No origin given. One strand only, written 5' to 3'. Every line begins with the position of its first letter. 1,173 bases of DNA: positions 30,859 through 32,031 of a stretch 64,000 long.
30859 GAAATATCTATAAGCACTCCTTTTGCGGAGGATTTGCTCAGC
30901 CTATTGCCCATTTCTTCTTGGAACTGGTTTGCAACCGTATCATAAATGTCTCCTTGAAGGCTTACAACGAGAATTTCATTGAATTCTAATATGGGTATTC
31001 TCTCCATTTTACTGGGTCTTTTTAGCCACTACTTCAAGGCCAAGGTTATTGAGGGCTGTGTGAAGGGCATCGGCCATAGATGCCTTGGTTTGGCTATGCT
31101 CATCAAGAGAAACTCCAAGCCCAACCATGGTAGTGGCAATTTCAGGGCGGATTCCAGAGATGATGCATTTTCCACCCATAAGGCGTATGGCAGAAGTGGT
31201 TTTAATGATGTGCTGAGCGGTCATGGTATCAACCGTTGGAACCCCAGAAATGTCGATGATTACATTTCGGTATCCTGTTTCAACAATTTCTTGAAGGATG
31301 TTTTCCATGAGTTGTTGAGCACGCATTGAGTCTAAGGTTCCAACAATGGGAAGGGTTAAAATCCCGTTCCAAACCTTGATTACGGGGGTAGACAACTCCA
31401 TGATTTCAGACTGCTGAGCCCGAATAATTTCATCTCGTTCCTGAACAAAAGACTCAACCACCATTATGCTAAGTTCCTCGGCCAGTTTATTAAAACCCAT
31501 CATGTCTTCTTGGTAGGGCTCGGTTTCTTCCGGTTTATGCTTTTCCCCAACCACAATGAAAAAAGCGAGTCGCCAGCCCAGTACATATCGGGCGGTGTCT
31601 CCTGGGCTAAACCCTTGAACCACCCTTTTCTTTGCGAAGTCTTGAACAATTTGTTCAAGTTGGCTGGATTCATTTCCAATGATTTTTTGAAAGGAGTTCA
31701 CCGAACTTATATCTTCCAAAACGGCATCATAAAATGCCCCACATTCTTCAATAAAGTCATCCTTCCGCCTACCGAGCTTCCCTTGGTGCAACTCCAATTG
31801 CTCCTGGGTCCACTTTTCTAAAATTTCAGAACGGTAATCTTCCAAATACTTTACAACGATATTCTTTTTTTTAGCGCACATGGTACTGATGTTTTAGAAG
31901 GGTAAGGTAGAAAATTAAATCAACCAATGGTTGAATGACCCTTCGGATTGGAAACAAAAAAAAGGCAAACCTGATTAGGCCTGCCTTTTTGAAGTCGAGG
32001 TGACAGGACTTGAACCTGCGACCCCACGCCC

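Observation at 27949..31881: Stressosome (RsbR-RsbS-RsbT) module wired to a phosphatase fusion and a histidine-kinase fusion, with no sigma-B partner-switching genes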

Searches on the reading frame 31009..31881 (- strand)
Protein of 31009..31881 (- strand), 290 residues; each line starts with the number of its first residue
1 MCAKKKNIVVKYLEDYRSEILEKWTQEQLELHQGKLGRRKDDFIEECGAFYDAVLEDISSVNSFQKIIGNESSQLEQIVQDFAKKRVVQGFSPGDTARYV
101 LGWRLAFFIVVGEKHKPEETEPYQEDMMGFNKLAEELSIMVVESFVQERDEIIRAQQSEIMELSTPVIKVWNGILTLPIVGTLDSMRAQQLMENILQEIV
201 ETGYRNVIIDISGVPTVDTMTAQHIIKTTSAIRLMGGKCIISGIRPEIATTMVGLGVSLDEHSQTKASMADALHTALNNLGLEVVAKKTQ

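Call 3: search_protein_families(library=pfam, proteins=[window:31009-31881:-], max_evalue=0.01)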
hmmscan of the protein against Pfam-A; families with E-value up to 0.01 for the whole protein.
window:31009-31881:- (290 aa): 2 families
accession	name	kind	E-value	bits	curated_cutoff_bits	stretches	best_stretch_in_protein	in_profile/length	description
PF01740.26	STAS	-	1.9e-17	63.4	22.6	1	166-258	2-94/106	STAS domain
PF14361.12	RsbRD_N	-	3.7e-13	50.5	24.3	1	11-106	3-98/104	RsbT co-antagonist protein rsbRD N-terminal domain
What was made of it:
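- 31009..31881 (-): rsbR homologue (290 aa). The N-terminal domain is of the RsbRD_N / non-haem-globin type (residues 11-106). After a linker helix comes a C-terminal STAS domain (166-258). Ser185 and Thr219 sit at the RsbRA T171 and T205 positions. Pfam RsbRD_N 50.5 bits and STAS 63.4 bits (call 3).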

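Call 4: search_protein_families(library=ncbifam, proteins=[window:31009-31881:-], max_evalue=0.01)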
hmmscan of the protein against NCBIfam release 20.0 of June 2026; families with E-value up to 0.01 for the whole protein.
window:31009-31881:- (290 aa): 3 families
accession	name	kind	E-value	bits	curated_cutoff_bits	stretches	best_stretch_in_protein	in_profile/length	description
NF052652.1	YtvA_fam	equivalog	5.7e-24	85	250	1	148-259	119-230/243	YtvA family blue-light photoreceptor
TIGR00377.1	ant_ant_sig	superfamily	1.4e-05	24.9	53.45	1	170-252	9-91/108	anti-sigma factor antagonist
TIGR02886.1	spore_II_AA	equivalog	5.5e-05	23.1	114.75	1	170-250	5-85/106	anti-sigma F factor antagonist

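Call 10: search_solved_structures(query=window:31009-31881:-, max_evalue=0.001, show_alignments=2)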
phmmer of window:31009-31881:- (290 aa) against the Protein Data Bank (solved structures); distinct sequences matched with E-value up to 0.001: 18.
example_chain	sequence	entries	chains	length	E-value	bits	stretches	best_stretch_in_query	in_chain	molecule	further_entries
7o0i_B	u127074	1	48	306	8.3e-33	117.5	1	120-285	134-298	Anti-anti-sigma factor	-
9o3o_A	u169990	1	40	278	5.7e-31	111.5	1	61-287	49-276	STAS domain-containing protein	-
9o4r_A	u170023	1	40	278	5.9e-31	111.5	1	61-287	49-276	RsbR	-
7b0u_A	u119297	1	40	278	7.4e-31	111.1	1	62-287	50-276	RsbR protein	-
9o5l_A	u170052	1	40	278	8.3e-31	111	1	61-287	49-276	STAS domain-containing protein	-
9o3z_A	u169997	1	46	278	2.9e-30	109.2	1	61-287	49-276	RsbR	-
9o4h_A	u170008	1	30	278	4.2e-30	108.7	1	61-287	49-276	RsbR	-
6qcm_CD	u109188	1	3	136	1.7e-27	100.1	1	152-278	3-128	RsbR protein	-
6qcm_CB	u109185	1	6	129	1.4e-26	97.1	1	158-278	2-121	RsbR protein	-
6qcm_AB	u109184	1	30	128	2.5e-26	96.3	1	159-278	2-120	RsbR protein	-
6qcm_AD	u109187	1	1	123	5.2e-22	82.1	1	152-251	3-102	RsbR protein,RsbR protein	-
6jhk_A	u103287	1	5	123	3.8e-15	59.6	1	165-281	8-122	RsbS negative regulator of sigma-B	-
2mwg_A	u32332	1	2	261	1.1e-14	58.1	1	147-269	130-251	Blue-light photoreceptor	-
6qcm_A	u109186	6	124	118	2.8e-12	50.2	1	165-259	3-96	RsbS protein | RsbT antagonist protein RsbS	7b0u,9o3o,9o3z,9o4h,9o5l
9o4r_a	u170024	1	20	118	3.8e-12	49.8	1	165-259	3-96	RsbT antagonist protein RsbS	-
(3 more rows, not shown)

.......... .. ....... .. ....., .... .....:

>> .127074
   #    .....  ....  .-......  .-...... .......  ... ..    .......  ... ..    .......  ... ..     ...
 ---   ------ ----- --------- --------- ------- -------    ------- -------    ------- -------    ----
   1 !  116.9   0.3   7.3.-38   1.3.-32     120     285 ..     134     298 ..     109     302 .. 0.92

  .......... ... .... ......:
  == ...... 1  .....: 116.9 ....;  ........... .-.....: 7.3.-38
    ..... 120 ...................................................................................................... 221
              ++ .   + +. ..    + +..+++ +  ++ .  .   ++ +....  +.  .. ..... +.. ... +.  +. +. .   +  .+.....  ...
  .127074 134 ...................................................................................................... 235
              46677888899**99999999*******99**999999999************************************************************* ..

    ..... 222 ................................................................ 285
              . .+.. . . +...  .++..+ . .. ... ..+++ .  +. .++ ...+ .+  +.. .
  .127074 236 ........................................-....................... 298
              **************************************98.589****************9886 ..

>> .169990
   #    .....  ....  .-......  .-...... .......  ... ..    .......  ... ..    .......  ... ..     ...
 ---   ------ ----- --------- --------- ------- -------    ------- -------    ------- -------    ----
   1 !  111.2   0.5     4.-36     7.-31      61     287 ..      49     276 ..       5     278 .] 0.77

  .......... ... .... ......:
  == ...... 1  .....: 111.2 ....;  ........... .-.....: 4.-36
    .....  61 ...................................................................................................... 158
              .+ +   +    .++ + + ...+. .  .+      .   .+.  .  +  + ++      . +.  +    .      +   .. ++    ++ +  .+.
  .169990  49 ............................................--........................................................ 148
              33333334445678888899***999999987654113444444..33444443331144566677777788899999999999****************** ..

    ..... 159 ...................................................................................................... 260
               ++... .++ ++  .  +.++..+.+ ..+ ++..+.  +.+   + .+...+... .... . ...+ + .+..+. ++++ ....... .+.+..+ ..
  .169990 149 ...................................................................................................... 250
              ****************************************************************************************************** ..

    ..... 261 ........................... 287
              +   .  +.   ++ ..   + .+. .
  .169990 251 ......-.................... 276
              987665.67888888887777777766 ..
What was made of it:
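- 31009..31881 (-): PDB matches: V. vulnificus RsbR 8e-33 and Listeria RsbR 6e-31 (call 10).
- On Stressosome RsbRST(X) module: PDB RsbR chains match at 1e-31 to 1e-33 (call 10).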

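Call 25: list_cluster_members(proteins=[window:31009-31881:-, window:30582-31007:-, window:30215-30622:-, window:29202-30221:-, window:27949-29205:-])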
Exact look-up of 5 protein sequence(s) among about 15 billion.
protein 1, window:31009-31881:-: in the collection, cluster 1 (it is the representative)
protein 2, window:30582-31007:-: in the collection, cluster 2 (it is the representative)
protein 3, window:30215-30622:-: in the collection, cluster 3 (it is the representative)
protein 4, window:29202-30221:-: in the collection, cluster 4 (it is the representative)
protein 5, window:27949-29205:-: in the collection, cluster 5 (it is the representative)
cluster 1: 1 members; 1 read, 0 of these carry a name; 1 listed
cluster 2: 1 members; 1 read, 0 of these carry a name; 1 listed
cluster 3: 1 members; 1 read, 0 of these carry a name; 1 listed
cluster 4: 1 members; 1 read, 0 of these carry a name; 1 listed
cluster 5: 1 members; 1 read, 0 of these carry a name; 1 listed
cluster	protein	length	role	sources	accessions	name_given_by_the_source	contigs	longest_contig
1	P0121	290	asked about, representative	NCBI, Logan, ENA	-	-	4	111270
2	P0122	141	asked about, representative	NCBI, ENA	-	-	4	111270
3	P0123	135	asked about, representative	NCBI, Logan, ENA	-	-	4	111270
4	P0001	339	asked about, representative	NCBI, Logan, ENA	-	-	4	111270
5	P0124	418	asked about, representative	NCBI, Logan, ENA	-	-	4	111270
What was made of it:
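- Tried and rejected: Exact-sequence cluster look-up returned no names for any of the five proteins (call 25).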

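Call 71: predict_structure(alignment_id=A6)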
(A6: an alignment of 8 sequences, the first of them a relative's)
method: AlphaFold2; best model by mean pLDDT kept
length: 418 residues; sequences in the alignment: 8
mean_pLDDT: 76.8   pTM: 0.40
mean pLDDT of the five models: 76.8, 76.3, 75.4, 74.6, 73.9
residues with pLDDT >= 90: 81; 70-90: 209; 50-70: 102; < 50: 26
segments of 3 or more residues with pLDDT < 50: 260-266, 364-379, 416-418
pLDDT, mean of each block of 10 residues (from residue 1): 90 84 92 93 90 87 91 91 81 68 85 89 93 87 85 60 77 82 81 69 57 61 61 62 67 56 53 85 73 83 82 83 77 88 89 72 46 44 76 85 86 58
secondary structure, 60 per line:
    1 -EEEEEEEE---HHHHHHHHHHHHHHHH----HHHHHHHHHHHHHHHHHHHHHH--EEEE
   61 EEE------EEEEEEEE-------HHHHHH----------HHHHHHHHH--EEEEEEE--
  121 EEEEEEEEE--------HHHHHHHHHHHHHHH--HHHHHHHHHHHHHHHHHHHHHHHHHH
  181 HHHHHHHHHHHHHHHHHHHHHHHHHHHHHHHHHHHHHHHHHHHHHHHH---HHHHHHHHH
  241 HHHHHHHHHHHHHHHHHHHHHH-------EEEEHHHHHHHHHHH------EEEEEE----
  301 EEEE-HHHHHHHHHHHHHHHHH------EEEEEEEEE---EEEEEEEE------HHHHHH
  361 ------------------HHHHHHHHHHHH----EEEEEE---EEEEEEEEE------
elements in order: E2-9 H13-28 H33-54 E57-63 E70-77 H85-90 H101-109 E112-118 E121-129 H138-152 H155-228 H232-262 E270-273 H274-284 E291-296 E301-304 H306-322 E329-337 E341-348 H355-360 H379-390 E395-400 E404-412
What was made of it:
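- The AlphaFold model of K has a GHKL domain at 1-129, then one helix at 155-228 through His210 (call 71). The K model has a low pTM (0.40) from a shallow 8-sequence alignment (call 71). K has such a linker (call 71).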
